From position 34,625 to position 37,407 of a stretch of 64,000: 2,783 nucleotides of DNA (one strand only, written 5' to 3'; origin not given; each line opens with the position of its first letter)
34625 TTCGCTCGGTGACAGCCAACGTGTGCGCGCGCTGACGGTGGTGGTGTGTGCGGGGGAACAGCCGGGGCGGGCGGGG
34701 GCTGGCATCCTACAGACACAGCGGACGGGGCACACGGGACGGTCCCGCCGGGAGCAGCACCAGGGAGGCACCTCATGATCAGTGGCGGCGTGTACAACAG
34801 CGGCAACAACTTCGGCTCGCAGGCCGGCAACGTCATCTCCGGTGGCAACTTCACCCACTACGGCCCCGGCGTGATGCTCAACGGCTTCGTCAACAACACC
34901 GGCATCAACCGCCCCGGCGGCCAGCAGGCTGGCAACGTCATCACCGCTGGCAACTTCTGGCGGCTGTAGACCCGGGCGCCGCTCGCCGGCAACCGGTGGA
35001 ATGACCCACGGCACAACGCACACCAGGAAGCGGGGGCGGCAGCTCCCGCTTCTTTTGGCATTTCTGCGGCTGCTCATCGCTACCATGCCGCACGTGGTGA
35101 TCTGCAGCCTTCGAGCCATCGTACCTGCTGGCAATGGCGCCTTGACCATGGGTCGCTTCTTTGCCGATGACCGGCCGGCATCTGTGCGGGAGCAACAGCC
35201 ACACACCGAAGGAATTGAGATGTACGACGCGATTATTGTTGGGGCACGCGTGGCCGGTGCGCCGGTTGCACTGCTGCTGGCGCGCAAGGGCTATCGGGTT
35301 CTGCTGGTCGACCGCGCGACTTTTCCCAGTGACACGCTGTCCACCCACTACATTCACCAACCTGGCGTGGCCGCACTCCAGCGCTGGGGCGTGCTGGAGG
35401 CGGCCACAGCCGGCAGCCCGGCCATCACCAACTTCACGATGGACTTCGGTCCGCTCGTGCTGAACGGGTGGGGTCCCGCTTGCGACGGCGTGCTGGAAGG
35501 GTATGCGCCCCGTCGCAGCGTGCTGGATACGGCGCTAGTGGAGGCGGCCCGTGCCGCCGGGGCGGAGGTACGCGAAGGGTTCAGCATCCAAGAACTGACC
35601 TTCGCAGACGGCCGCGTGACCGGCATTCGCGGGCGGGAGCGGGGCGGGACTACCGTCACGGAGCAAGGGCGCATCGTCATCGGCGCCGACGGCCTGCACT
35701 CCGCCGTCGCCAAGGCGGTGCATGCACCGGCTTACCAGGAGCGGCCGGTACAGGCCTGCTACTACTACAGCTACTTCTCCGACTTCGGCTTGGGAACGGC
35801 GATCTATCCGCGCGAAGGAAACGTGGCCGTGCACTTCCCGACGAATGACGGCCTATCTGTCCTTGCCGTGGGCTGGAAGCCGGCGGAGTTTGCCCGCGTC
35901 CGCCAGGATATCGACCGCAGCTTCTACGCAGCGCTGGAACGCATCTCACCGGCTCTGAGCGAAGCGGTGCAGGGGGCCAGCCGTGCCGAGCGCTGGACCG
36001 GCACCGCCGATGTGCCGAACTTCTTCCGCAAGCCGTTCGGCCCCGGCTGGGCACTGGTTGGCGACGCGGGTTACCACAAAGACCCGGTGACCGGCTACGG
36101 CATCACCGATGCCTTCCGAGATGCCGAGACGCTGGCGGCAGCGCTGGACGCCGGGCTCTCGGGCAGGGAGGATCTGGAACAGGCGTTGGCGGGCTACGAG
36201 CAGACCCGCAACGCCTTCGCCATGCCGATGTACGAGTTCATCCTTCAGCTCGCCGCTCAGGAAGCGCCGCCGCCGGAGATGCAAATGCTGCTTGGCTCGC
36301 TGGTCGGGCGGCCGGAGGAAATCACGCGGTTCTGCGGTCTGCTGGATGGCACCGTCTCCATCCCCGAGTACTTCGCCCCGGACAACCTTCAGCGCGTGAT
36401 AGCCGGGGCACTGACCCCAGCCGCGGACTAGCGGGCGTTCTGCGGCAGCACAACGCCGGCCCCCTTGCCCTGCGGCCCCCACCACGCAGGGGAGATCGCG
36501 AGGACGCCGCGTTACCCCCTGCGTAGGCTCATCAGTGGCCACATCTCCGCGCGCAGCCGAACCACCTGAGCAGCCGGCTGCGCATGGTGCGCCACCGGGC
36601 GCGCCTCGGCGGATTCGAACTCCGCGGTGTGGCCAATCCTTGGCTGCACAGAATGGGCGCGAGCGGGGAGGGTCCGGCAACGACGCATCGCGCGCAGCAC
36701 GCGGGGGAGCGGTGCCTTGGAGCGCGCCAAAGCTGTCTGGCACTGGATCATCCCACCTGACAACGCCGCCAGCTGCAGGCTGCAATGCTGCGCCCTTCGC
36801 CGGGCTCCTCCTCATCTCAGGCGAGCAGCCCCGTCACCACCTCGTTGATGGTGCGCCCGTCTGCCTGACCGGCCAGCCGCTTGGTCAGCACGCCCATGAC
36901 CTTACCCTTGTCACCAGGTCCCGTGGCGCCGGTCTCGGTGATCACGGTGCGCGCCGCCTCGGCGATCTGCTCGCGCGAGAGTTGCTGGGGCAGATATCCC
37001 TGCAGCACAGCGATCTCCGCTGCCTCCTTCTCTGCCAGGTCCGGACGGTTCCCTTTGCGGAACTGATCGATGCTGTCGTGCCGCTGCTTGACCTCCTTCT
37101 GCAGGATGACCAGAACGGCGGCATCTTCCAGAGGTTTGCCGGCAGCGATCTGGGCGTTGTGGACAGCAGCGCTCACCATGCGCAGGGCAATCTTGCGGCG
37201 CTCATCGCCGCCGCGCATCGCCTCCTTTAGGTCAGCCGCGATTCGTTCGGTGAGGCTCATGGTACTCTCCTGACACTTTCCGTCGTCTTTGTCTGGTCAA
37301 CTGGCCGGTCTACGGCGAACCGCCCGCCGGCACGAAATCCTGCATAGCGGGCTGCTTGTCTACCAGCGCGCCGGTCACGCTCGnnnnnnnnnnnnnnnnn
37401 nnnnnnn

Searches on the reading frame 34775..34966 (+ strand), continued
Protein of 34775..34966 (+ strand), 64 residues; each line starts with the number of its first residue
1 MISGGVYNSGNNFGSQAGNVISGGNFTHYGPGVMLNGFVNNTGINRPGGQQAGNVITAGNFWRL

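Call 67: search_protein_families(library=pfam, alignment_id=A4, max_evalue=10)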
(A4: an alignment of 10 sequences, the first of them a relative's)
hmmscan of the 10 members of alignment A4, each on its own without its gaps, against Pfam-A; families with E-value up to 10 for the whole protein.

A. member 1, P0003 (64 aa): 1 family
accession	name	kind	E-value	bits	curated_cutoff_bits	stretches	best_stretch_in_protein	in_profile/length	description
PF24335.1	DUF7503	-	0.21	11.6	27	1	15-31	26-42/42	Family of unknown function (DUF7503)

B. families by the number of members that match (of 10 scanned): 2 families
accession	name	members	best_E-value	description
PF24335.1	DUF7503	3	0.21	Family of unknown function (DUF7503)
PF07147.18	PDCD9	2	0.0079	Mitochondrial 28S ribosomal protein S30 (PDCD9)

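Call 75: search_protein_families(library=pfam, proteins=[L004:2-1330:+, L005:339-2378:-, L009:10828-11859:+, L007:2-553:+, L011:959-1870:+, L100:2339-2746:-], max_evalue=0.001)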
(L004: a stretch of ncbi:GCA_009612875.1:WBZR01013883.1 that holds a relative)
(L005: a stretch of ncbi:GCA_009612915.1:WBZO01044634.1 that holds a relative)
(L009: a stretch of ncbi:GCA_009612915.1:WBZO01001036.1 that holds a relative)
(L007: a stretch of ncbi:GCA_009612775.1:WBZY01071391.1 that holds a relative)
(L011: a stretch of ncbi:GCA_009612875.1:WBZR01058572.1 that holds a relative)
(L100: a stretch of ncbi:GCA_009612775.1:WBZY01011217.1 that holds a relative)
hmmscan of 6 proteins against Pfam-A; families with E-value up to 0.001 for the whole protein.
L004:2-1330:+ (443 aa): 2 families
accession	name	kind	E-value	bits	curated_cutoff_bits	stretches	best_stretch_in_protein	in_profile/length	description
PF01979.26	Amidohydro_1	-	4.5e-20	72.6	25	2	333-421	235-329/345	Amidohydrolase family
PF07969.17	Amidohydro_3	-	2e-08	34.6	29.7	1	334-434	359-471/472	Amidohydrolase family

L005:339-2378:- (680 aa): 0 families

L009:10828-11859:+ (344 aa): 1 family
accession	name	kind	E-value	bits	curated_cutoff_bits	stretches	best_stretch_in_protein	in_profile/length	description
PF02412.23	TSP_3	-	2.4e-16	59.6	25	2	296-329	3-36/36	Thrombospondin type 3 repeat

L007:2-553:+ (184 aa): 2 families
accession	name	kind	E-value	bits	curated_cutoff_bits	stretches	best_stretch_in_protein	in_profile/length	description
PF01979.26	Amidohydro_1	-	3.3e-11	43.5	25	1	73-163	234-330/345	Amidohydrolase family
PF07969.17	Amidohydro_3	-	4.1e-07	30.3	29.7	1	77-175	361-471/472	Amidohydrolase family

L011:959-1870:+ (304 aa): 1 family
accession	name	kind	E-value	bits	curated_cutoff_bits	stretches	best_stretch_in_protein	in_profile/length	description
PF02412.23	TSP_3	-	4.3e-05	23.5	25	1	272-293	15-36/36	Thrombospondin type 3 repeat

L100:2339-2746:- (136 aa): 1 family
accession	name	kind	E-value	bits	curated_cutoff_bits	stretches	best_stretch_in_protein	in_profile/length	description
PF01522.26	Polysacc_deac_1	-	2.9e-13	50.3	23.1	1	3-73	55-123/124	Polysaccharide deacetylase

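Call 83: find_related_loci(query=A4, collection=viral_contigs, flank=3000)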
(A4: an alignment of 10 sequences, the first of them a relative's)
Query A4 (64 aa) in viral_contigs; peptide patterns used: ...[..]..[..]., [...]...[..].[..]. (x = any residue, [..] = any of these).
51 stretches matched a pattern, but none encodes a relative of the query by tblastn (E <= 1e-3).

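Call 89: predict_structure(alignment_id=A7)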
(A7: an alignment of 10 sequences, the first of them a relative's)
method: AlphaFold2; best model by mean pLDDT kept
length: 60 residues; sequences in the alignment: 10
mean_pLDDT: 44.7   pTM: 0.21
mean pLDDT of the five models: 44.7, 39.1, 38.9, 38.2, 36.0
residues with pLDDT >= 90: 0; 70-90: 0; 50-70: 6; < 50: 54
segments of 3 or more residues with pLDDT < 50: 1-5, 7-10, 12-14, 16-38, 42-46, 48-60
pLDDT, mean of each block of 10 residues (from residue 1): 46 47 43 47 48 37
secondary structure, 60 per line:
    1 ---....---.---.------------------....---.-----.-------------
elements in order: E4-7 E34-37

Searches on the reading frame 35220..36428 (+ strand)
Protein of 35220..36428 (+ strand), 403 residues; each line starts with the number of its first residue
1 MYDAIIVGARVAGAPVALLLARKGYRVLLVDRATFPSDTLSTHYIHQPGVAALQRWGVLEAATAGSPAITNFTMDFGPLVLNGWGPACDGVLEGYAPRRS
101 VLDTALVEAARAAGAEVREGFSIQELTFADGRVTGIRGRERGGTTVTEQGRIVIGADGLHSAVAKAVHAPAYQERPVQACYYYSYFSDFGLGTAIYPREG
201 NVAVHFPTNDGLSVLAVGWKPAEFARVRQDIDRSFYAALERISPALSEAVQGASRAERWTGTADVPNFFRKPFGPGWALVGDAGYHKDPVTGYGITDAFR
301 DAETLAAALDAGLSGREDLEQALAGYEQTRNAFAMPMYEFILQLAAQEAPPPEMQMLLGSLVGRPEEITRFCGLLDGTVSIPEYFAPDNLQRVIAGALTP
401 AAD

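Call 6: search_protein_families(library=pfam, proteins=[window:35220-36428:+], max_evalue=0.01)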
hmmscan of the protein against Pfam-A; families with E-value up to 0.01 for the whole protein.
window:35220-36428:+ (403 aa): 5 families
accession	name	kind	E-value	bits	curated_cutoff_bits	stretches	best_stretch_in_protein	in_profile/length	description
PF01494.25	FAD_binding_3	-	1.4e-21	77.5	22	1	2-339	2-347/349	FAD binding domain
PF01266.30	DAO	-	5.5e-11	43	27.9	2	104-267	153-315/353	FAD dependent oxidoreductase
PF00890.30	FAD_binding_2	-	0.00088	19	20.4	0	105-168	147-214/414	FAD binding domain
PF05834.18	Lycopene_cycl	-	0.0023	17.5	23.4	0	280-329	261-311/380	Lycopene cyclase protein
PF13450.12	NAD_binding_8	-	0.0051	17.5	21.9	0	6-37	1-32/68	NAD(P)-binding Rossmann-like domain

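Call 7: search_protein_families(library=ncbifam, proteins=[window:35220-36428:+], max_evalue=0.1)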
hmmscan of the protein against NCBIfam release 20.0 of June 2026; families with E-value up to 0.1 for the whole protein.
window:35220-36428:+ (403 aa): 95 families (the best 25 are shown)
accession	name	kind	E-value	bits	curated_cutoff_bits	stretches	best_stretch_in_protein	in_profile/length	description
TIGR02032.1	GG-red-SF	subfamily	5e-25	88.8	158.8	1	2-303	1-291/297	geranylgeranyl reductase family protein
NF049967.1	QhpG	equivalog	2.1e-17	63.1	240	1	5-328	2-305/423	flavin-dependent monooxygenase QhpG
TIGR01988.1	Ubi-OHases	subfamily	5.6e-15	55.1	224.65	1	102-344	109-349/387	ubiquinone biosynthesis hydroxylase, UbiH/UbiF/VisC/COQ6 family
NF005313.0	PRK06847.1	subfamily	3.3e-14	52.6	372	1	3-179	6-181/375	hypothetical protein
NF005452.0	PRK07045.1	equivalog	7.6e-14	51.4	397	2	278-332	288-342/388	putative monooxygenase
NF041080.1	DGGGPL_reductase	equivalog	1.2e-13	50.7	580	2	2-34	2-34/447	digeranylgeranylglycerophospholipid reductase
NF005720.0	PRK07538.1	subfamily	1.7e-12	47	400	2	3-169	4-175/418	hypothetical protein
NF004523.0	PRK05868.1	equivalog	1.5e-11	43.7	536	2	2-171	2-170/372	FAD-binding protein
NF004834.1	PRK06185.1-3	subfamily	2.1e-11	43.3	500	1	101-337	111-346/420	FAD-dependent oxidoreductase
TIGR02023.1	BchP-ChlP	subfamily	2.3e-11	43.3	343.3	2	98-329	90-316/388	geranylgeranyl diphosphate reductase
NF004780.0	PRK06126.1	subfamily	4.9e-11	41.6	445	1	101-335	128-363/552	hypothetical protein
NF004835.0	PRK06185.1-4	equivalog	1e-10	41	601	2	96-166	109-178/411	FAD-dependent oxidoreductase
NF005691.0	PRK07494.1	equivalog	1.1e-10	40.7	459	2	2-64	9-70/404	UbiH/UbiF family hydroxylase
NF005566.0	PRK07236.1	subfamily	1.7e-10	40.4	333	1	278-346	308-373/386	hypothetical protein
NF045655.1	MkRedMenJ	equivalog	1.9e-10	40.2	700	1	3-168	6-167/406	menaquinone reductase MenJ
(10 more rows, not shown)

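Call 30: find_related_loci(query=window:35220-36428:+, collection=genome_contigs, flank=4000)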
Query window:35220-36428:+ (403 aa) in genome_contigs; peptide patterns used: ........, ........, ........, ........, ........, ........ (x = any residue, [..] = any of these).
599 stretches matched a pattern (row limit reached: there are more); 491 encode a relative of the query (tblastn E <= 1e-3); the best 80 are kept; 80 distinct loci.
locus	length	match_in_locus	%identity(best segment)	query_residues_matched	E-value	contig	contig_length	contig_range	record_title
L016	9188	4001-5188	62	1-394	2e-162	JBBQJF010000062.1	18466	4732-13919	MAG: Dehalococcoidia bacterium isolate Co_metawrap_750 Cmw_750_k141_6197737_length_18466_cov_11.0000, whole genome shotg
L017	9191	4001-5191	60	1-397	1e-147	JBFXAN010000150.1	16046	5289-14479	MAG: Dehalococcoidia bacterium isolate CA_2019_TPBS_23 NODE_15659_length_16046_cov_3.957221_TPBS, whole genome shotgun s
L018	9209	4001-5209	56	1-401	1e-146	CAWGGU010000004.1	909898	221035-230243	MAG: uncultured Chloroflexia bacterium isolate MFD01721.bin.1.331 genome assembly, contig: contig_13006, whole genome sh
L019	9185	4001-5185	60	1-394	5e-144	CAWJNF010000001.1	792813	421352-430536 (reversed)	MAG: uncultured Thermoleophilia bacterium isolate MFD02840.bin.1.236 genome assembly, contig: contig_1042, whole genome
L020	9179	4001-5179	57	1-393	7e-143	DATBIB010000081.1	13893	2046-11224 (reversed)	MAG TPA_asm: Ktedonobacterales bacterium isolate SMAG_U3883 k141_2320246, whole genome shotgun sequence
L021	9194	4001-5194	56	1-397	5e-141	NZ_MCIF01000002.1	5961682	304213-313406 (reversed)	Thermogemmatispora tikiterensis strain T81 A4R35_scaffold00002, whole genome shotgun sequence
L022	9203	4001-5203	55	1-399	4e-141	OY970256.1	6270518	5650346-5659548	MAG: Pyrinomonadaceae bacterium isolate MFD09212.bin.c.2 genome assembly, chromosome: 1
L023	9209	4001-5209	56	1-402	4e-141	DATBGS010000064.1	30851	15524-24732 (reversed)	MAG TPA_asm: Ktedonobacterales bacterium isolate SMAG_U3844 k141_2421466, whole genome shotgun sequence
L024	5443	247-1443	57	1-397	2e-140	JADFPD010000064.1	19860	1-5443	MAG: Chloroflexota bacterium isolate B71T1B5 B71T1B5_NODE2382, whole genome shotgun sequence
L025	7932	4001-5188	56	1-395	2e-140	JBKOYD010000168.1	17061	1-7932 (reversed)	MAG: Acidobacteriota bacterium isolate GB_HAYS_MAG_00070 GB_HAYS_000000518962, whole genome shotgun sequence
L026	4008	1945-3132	56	1-394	3e-143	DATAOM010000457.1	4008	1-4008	MAG TPA_asm: Ktedonobacterales bacterium isolate SMAG_U7045 k141_222351, whole genome shotgun sequence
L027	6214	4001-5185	58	1-394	3e-138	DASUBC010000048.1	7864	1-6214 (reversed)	MAG TPA_asm: Thermomicrobiales bacterium isolate SMAG_U2511 k141_95736, whole genome shotgun sequence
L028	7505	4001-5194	55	1-397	2e-138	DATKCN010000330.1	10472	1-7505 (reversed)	MAG TPA_asm: Thermomicrobiales bacterium isolate SMAG_U14447 k141_3084731, whole genome shotgun sequence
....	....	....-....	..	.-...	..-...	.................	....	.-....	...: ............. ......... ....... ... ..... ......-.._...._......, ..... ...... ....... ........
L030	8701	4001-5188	56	1-394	7e-137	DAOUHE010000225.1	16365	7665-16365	MAG TPA_asm: Dehalococcoidia bacterium isolate S1_19 k129_139357, whole genome shotgun sequence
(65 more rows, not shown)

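Call 72: search_solved_structures(query=window:35220-36428:+, max_evalue=1e-8)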
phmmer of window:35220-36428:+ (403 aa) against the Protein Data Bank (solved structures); distinct sequences matched with E-value up to 1e-8: 5.
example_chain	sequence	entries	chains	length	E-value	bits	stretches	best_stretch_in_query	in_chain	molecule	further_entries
8zop_A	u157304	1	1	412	7.2e-16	61.4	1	2-341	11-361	Halogenase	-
3e1t_A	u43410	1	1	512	2.1e-14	56.6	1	2-341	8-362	Halogenase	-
6sw2_A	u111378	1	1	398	1.6e-12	50.3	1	3-331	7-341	Probable FAD-dependent monooxygenase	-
2x3n_A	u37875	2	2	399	1.7e-12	50.3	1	3-331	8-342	PROBABLE FAD-DEPENDENT MONOOXYGENASE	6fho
6sw1_A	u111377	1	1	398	2.6e-12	49.7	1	3-331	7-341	Probable FAD-dependent monooxygenase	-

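Call 74: find_encoding_contigs(protein=window:35220-36428:+, flank=3000, max_places=8)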
Protein window:35220-36428:+ (403 aa): no gene with exactly this product is on record in the collection.

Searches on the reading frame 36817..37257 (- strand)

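Call 6: search_protein_families(library=pfam, proteins=[window:36817-37257:-], max_evalue=0.01)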
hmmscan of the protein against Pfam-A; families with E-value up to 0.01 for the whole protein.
window:36817-37257:- (146 aa): 1 family
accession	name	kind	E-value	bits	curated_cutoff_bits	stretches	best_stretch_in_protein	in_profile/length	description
PF09424.15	YqeY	-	2.1e-48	164.5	27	1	4-144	2-142/143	Yqey-like protein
